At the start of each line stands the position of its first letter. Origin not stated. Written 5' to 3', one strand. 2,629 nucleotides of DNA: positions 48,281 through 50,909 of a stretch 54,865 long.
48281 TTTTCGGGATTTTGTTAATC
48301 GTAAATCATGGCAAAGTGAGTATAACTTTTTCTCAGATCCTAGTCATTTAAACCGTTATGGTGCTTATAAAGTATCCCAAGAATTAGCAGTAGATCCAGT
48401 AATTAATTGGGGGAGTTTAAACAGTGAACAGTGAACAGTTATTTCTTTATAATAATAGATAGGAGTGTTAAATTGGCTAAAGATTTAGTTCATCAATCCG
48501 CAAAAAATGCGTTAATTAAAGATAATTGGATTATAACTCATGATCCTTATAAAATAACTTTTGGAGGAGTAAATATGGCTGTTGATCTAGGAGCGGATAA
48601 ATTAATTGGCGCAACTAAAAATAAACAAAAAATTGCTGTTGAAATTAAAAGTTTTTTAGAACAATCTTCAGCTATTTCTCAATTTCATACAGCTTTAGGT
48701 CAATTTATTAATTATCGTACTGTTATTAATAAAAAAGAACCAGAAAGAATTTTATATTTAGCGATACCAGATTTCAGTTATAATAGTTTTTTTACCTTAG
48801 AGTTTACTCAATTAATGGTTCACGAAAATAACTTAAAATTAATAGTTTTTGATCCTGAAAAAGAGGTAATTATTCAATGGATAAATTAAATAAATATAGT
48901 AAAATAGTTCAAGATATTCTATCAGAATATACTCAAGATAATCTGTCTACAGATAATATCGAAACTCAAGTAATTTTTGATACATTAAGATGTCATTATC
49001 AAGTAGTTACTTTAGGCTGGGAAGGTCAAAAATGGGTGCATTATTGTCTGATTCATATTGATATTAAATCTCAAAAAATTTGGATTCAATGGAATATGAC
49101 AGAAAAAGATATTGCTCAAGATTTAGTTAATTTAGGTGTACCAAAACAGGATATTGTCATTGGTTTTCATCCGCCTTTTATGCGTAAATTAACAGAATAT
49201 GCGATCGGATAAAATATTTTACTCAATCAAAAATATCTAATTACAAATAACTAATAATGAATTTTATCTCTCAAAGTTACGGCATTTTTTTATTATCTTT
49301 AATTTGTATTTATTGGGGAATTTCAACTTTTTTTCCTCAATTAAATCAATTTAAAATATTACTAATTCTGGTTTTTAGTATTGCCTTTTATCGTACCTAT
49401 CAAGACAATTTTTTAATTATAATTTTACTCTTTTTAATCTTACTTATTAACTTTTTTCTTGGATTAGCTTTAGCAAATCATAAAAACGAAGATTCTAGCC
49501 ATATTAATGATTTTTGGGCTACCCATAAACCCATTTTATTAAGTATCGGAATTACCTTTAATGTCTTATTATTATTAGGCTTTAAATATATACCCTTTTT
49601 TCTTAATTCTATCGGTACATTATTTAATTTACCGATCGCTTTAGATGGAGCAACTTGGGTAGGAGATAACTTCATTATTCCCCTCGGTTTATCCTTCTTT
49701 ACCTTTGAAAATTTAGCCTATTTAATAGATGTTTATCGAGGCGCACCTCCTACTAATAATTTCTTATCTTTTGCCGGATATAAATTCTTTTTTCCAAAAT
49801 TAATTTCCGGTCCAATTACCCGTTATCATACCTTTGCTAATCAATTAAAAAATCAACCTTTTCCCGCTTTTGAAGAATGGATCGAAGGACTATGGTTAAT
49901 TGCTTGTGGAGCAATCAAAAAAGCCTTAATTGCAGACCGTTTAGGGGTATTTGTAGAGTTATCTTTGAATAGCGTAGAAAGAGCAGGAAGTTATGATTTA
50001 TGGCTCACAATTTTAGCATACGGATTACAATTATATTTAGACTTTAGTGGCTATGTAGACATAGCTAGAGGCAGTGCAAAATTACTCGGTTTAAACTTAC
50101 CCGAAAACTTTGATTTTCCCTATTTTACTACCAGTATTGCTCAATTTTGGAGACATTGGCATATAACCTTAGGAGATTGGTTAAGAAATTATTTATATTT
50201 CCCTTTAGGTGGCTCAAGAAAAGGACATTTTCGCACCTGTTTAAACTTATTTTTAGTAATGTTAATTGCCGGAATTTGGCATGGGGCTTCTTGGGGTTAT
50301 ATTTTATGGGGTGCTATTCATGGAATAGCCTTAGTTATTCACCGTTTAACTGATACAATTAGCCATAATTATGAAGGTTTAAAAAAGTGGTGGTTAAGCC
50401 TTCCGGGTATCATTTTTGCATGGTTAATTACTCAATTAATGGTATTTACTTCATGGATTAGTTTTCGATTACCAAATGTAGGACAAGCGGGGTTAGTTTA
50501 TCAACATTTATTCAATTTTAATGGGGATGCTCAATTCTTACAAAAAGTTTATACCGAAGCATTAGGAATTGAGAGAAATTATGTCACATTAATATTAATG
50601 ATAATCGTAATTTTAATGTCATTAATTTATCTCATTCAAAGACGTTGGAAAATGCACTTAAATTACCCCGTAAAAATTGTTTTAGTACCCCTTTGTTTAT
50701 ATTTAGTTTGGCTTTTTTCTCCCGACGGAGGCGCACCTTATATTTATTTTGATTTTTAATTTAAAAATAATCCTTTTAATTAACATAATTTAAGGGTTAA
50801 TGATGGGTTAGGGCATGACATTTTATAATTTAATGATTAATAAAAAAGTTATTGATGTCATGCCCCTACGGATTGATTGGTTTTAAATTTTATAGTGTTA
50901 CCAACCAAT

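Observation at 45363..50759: XisH-XisI pair embedded inside an SGNH + MBOAT O-acylation operon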

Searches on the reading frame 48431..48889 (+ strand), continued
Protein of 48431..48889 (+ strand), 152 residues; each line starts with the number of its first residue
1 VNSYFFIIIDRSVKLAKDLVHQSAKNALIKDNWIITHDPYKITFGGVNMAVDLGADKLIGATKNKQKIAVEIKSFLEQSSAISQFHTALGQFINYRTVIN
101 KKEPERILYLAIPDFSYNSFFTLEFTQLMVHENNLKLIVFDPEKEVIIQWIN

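Call 90: search_protein_families(library=pfam, proteins=[L166:400-972:+, L106:733-1122:-, L157:377-1162:-, L119:398-910:+], max_evalue=0.001)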
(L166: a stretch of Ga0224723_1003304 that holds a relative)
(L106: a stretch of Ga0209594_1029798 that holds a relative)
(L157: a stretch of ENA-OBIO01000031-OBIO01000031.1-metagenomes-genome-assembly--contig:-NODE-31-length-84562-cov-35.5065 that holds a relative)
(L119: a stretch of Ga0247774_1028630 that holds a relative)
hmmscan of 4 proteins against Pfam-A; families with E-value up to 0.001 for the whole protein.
L166:400-972:+ (190 aa): 1 family
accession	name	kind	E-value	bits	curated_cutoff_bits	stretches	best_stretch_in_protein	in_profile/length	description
PF05685.18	Uma2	-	1.7e-39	135.5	27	1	15-181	1-171/172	Putative restriction endonuclease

L106:733-1122:- (129 aa): 0 families

L157:377-1162:- (261 aa): 1 family
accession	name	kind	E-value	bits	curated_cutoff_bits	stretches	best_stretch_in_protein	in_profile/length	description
PF05685.18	Uma2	-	2e-12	47.4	27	1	87-191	69-160/172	Putative restriction endonuclease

L119:398-910:+ (170 aa): 2 families
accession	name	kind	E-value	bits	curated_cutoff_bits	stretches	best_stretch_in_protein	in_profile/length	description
PF01872.23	RibD_C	-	2.6e-19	70.3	24.1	1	2-162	1-196/197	RibD C-terminal domain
PF00186.24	DHFR_1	-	3.2e-07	30.6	25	1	42-118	38-107/159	Dihydrofolate reductase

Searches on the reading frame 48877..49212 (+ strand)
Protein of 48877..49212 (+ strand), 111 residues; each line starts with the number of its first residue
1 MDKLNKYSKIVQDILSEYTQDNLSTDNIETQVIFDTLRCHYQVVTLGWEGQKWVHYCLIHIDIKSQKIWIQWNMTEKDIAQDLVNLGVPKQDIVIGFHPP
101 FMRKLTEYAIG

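Call 3: search_protein_families(library=pfam, proteins=[window:48877-49212:+], max_evalue=0.1)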
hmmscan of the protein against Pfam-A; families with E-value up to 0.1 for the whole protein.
window:48877-49212:+ (111 aa): 1 family
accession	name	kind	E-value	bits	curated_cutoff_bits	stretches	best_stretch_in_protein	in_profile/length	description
PF08869.16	XisI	-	6.3e-45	152.5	25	1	1-110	1-110/110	XisI protein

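Call 4: search_protein_families(library=ncbifam, proteins=[window:48877-49212:+], max_evalue=0.1)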
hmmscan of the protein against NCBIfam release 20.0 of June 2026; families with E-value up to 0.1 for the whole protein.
window:48877-49212:+ (111 aa): 0 families

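Call 35: search_solved_structures(query=window:48877-49212:+, max_evalue=0.01, show_alignments=1)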
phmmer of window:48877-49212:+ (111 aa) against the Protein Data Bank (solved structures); distinct sequences matched with E-value up to 0.01: 4.
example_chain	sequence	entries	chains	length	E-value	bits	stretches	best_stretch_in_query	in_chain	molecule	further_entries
2nlv_A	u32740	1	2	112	1e-32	115.7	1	1-110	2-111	XisI protein-like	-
3d7q_A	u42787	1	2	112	2.4e-30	108.1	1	1-110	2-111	XisI protein-like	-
2nwv_A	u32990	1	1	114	1.5e-23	86.2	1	1-109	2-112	XisI protein-like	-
2nvm_A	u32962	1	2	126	1.6e-17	66.8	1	21-110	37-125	FdxN element excision controlling factor XisI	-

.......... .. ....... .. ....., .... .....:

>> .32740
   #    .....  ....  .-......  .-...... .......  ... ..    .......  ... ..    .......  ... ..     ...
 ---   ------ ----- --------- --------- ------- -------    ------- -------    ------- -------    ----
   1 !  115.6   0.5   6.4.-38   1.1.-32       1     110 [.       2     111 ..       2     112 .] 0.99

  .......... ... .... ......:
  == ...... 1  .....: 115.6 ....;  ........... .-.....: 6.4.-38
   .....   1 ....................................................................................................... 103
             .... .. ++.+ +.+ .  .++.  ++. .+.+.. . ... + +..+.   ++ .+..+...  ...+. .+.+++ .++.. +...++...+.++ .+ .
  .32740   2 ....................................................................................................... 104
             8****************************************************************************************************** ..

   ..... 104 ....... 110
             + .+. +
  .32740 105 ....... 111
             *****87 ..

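Call 36: search_protein_families(library=padloc, proteins=[window:48877-49212:+], max_evalue=0.01)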
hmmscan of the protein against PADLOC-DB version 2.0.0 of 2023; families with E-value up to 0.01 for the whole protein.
window:48877-49212:+ (111 aa): 0 families

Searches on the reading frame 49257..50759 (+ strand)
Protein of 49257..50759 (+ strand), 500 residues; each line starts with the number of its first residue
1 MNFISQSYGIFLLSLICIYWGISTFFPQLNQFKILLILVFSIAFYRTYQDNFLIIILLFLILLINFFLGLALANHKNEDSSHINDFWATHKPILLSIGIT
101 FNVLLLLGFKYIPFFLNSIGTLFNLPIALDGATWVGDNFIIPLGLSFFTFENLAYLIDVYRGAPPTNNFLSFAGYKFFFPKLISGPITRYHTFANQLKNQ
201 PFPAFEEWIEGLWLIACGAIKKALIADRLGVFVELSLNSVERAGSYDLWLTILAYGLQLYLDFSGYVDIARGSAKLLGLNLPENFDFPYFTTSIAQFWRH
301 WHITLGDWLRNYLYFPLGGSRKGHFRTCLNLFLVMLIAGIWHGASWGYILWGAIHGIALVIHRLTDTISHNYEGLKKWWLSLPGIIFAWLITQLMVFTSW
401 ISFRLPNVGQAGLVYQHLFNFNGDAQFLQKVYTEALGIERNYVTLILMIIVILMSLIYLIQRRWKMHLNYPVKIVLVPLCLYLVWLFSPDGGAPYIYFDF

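Call 3: search_protein_families(library=pfam, proteins=[window:49257-50759:+], max_evalue=0.1)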
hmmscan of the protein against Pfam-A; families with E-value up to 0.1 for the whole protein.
window:49257-50759:+ (500 aa): 1 family
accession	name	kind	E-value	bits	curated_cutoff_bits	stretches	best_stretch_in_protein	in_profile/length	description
PF03062.24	MBOAT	-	1.8e-29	103.5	27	1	44-390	4-322/337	MBOAT, membrane-bound O-acyltransferase family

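Call 4: search_protein_families(library=ncbifam, proteins=[window:49257-50759:+], max_evalue=0.1)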
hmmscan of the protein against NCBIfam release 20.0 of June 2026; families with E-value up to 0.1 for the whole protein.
window:49257-50759:+ (500 aa): 1 family
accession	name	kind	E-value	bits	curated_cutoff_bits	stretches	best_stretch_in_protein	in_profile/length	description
TIGR04091.1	LTA_dltB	equivalog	2.1e-40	139.2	375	1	121-401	89-374/380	D-alanyl-lipoteichoic acid biosynthesis protein DltB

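Call 36: search_protein_families(library=padloc, proteins=[window:49257-50759:+], max_evalue=0.01)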
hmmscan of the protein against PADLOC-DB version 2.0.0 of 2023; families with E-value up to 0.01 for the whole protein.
window:49257-50759:+ (500 aa): 0 families

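Call 49: search_solved_structures(query=window:49257-50759:+, max_evalue=0.01, show_alignments=1)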
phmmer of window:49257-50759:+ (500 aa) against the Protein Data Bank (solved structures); distinct sequences matched with E-value up to 0.01: 5.
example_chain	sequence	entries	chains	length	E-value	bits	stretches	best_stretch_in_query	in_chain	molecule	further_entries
8jem_A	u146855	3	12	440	2.1e-25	92.7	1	132-363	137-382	Teichoic acid D-alanyltransferase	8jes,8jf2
6bug_C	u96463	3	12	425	2.5e-25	92.4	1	132-363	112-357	D-alanyl transfer protein DltB | Integral membrane protein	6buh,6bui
7mhy_A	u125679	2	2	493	2e-05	26.7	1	162-361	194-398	Protein-cysteine N-palmitoyltransferase HHAT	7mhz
7q1u_A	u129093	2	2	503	2.2e-05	26.6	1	163-361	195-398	Protein-cysteine N-palmitoyltransferase HHAT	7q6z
7urf_A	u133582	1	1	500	0.00054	22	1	162-361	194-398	Protein-cysteine N-palmitoyltransferase HHAT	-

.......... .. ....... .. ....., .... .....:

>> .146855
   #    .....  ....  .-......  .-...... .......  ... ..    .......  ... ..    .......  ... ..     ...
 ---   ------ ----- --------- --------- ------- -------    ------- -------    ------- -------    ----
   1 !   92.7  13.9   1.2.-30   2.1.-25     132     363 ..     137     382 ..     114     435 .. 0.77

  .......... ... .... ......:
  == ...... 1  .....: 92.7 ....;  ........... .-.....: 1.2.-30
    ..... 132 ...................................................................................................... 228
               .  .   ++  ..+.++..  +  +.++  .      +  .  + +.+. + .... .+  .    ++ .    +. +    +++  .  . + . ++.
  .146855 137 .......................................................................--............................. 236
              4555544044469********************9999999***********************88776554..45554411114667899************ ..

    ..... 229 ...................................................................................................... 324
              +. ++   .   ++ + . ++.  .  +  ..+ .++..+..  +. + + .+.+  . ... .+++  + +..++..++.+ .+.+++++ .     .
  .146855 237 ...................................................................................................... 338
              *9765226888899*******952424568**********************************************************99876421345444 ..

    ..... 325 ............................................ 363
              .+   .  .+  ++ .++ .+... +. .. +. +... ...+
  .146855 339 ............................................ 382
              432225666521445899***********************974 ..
